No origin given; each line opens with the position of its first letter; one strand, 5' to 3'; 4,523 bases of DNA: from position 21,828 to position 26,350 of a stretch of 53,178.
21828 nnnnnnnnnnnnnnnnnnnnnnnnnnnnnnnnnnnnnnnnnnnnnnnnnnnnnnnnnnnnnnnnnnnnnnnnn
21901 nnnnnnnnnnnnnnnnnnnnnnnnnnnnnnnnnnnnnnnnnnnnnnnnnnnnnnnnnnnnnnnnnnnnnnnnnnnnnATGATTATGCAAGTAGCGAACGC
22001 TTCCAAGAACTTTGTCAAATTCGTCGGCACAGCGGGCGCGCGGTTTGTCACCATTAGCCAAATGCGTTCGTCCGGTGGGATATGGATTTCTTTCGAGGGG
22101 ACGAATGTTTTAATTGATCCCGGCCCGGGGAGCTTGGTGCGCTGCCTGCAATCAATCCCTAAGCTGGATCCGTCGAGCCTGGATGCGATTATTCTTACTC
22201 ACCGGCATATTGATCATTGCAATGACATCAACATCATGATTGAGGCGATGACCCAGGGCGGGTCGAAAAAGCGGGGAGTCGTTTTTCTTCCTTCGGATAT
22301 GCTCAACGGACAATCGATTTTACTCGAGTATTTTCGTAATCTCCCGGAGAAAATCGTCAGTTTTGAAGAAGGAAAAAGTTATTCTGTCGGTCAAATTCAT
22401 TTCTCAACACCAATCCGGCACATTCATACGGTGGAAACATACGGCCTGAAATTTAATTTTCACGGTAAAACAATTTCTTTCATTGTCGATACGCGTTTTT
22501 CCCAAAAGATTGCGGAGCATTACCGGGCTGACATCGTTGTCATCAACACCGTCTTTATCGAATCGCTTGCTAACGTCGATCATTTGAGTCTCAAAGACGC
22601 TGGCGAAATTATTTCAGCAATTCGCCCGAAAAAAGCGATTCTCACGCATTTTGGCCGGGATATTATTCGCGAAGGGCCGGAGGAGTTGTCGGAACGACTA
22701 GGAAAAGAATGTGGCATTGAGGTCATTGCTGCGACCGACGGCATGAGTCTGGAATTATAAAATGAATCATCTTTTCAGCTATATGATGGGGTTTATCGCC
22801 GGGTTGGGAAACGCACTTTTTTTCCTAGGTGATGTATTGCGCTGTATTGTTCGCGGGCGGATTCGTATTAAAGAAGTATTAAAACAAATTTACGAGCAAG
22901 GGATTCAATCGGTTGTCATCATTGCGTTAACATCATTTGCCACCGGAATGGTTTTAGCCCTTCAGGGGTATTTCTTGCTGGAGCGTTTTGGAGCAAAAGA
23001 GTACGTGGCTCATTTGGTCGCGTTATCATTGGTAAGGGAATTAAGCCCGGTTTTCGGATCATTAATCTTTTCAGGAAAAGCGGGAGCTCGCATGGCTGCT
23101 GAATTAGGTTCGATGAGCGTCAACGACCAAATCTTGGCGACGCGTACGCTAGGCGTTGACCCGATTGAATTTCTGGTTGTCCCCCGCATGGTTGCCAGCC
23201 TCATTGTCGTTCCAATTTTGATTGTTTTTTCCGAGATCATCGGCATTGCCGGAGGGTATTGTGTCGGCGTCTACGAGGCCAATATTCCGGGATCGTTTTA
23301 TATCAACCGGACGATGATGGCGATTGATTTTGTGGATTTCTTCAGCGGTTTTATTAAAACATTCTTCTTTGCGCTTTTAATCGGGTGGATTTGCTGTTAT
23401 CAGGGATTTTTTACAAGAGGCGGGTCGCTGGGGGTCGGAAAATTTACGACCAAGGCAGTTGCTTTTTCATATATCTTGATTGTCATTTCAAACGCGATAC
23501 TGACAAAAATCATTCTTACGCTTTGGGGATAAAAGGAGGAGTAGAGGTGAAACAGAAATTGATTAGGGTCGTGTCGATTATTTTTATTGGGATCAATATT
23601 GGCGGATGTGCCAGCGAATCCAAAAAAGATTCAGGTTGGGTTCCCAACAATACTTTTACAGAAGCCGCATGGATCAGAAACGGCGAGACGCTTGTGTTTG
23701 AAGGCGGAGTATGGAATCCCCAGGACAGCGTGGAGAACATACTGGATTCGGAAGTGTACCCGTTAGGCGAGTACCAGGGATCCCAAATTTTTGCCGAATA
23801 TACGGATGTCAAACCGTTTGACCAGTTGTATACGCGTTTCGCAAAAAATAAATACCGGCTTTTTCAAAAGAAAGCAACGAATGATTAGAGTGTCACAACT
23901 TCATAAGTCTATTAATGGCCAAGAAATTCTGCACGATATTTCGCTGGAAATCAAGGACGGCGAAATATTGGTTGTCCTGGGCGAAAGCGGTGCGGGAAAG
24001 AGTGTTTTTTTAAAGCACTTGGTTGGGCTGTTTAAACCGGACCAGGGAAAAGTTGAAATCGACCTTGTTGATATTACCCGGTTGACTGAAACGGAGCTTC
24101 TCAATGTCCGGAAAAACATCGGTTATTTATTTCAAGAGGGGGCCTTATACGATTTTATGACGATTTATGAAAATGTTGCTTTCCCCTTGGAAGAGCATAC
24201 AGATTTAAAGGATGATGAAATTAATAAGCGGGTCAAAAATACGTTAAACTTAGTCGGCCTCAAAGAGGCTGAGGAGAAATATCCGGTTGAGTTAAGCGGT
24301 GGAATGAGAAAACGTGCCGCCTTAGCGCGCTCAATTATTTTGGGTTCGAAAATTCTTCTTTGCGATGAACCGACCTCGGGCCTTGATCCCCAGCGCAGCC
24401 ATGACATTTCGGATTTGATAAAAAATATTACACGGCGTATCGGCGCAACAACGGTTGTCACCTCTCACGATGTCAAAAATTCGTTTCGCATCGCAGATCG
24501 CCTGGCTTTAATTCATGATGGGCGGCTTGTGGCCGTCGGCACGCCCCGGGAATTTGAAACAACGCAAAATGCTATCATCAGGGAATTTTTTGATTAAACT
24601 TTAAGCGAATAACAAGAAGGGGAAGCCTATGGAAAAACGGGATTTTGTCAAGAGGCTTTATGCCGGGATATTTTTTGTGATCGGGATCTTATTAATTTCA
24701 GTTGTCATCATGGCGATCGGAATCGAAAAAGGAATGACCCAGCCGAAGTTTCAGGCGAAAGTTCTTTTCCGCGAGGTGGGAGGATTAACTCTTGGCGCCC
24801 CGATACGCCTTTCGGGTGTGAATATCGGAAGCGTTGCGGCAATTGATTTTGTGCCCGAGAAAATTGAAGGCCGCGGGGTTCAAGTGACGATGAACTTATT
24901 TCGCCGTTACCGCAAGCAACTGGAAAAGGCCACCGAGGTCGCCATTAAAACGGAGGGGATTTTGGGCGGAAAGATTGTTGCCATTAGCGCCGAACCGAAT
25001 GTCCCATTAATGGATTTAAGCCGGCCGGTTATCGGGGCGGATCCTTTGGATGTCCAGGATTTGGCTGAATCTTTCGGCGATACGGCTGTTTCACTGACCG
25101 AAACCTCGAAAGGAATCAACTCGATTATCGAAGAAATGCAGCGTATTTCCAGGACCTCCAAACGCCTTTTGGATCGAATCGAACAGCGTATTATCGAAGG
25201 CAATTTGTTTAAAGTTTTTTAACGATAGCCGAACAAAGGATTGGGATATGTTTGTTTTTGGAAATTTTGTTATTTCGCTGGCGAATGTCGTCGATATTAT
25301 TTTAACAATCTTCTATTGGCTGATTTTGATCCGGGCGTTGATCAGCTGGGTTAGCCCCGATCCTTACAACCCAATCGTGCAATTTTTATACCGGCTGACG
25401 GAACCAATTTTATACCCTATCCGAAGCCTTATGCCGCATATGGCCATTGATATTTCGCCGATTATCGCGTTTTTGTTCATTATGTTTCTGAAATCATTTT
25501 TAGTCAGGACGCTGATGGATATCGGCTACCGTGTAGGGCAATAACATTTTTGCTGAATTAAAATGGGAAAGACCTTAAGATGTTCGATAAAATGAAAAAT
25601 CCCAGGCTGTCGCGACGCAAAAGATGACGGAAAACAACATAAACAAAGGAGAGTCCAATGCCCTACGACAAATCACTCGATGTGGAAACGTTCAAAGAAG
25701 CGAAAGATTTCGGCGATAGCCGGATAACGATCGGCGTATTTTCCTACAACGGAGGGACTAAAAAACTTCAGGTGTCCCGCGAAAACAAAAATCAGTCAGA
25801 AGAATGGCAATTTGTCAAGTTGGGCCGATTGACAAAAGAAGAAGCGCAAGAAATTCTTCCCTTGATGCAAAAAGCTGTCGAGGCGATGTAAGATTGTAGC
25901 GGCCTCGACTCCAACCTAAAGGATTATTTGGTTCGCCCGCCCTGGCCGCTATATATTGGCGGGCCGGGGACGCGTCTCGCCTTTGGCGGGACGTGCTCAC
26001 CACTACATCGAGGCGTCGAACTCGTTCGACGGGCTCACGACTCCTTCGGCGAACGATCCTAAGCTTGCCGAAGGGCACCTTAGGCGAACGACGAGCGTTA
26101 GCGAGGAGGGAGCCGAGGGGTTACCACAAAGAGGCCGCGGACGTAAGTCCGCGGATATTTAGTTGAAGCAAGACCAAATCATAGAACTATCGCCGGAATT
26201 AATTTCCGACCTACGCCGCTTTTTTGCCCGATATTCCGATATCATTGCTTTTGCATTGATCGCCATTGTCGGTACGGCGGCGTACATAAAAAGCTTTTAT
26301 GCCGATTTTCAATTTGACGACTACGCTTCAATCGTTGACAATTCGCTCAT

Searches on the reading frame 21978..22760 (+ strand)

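Call 64: search_protein_families(library=pfam, proteins=[window:21978-22760:+], max_evalue=0.00001)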
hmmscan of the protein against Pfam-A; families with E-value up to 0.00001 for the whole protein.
window:21978-22760:+ (260 aa): 2 families
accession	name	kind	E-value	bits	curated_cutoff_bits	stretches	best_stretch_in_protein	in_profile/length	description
PF12706.13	Lactamase_B_2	-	1.4e-23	84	27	1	42-225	1-200/200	Beta-lactamase superfamily domain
PF00753.33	Lactamase_B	-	5.3e-08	33.5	22.7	1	39-84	13-60/196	Metallo-beta-lactamase superfamily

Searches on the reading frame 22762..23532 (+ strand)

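Call 64: search_protein_families(library=pfam, proteins=[window:22762-23532:+], max_evalue=0.00001)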
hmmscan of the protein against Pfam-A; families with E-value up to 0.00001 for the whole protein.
window:22762-23532:+ (256 aa): 1 family
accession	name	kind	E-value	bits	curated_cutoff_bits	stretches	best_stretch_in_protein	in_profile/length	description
PF02405.21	MlaE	-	7.2e-72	241.8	22.5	1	40-249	2-211/212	Permease MlaE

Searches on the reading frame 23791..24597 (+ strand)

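Call 68: search_protein_families(library=pfam, proteins=[window:23791-24597:+], max_evalue=0.1)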
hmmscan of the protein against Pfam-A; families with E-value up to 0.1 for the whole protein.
window:23791-24597:+ (268 aa): 9 families
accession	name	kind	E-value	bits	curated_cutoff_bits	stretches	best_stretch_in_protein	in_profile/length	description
PF00005.33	ABC_tran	-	1.6e-33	116.7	25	1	47-196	1-137/137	ABC transporter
PF13304.12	AAA_21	-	4.4e-08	34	27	1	151-227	221-299/304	AAA domain, putative AbiEii toxin, Type IV TA system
PF03193.22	RsgA_GTPase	-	0.00047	20.5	30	1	28-81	78-130/174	RsgA GTPase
PF13401.12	AAA_22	-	0.0013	19.5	27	1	57-110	5-54/130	AAA domain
PF07728.20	AAA_5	-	0.012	16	22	1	60-153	2-84/139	AAA domain (dynein-related subfamily)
PF05729.18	NACHT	-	0.024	14.9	26.7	1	59-85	2-28/167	NACHT domain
PF13191.12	AAA_16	-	0.035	15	32.6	1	54-78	19-45/167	AAA ATPase domain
PF13555.12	AAA_29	-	0.054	13.7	27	0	51-85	16-50/61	P-loop containing region of AAA domain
PF01580.24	FtsK_SpoIIIE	-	0.088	12.7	24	0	37-78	22-60/221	FtsK/SpoIIIE family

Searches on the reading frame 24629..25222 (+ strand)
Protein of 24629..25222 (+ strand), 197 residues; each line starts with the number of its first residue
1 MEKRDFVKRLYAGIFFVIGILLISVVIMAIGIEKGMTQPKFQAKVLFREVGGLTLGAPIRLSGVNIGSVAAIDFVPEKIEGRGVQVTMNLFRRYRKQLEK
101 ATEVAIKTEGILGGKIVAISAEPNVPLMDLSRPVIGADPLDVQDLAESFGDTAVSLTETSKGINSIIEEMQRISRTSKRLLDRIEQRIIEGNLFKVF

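Call 68: search_protein_families(library=pfam, proteins=[window:24629-25222:+], max_evalue=0.1)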
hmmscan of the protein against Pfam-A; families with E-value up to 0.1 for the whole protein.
window:24629-25222:+ (197 aa): 1 family
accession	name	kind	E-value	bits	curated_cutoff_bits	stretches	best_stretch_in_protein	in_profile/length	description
PF02470.25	MlaD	-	8.2e-16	58.5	25.1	1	43-120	5-79/81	MlaD protein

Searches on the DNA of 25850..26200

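Call 74: search_rna_families(source=window, start=25850, end=26200, threshold=evalue, max_evalue=1)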
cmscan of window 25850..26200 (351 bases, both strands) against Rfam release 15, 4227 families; matches with E-value up to 1: 0.
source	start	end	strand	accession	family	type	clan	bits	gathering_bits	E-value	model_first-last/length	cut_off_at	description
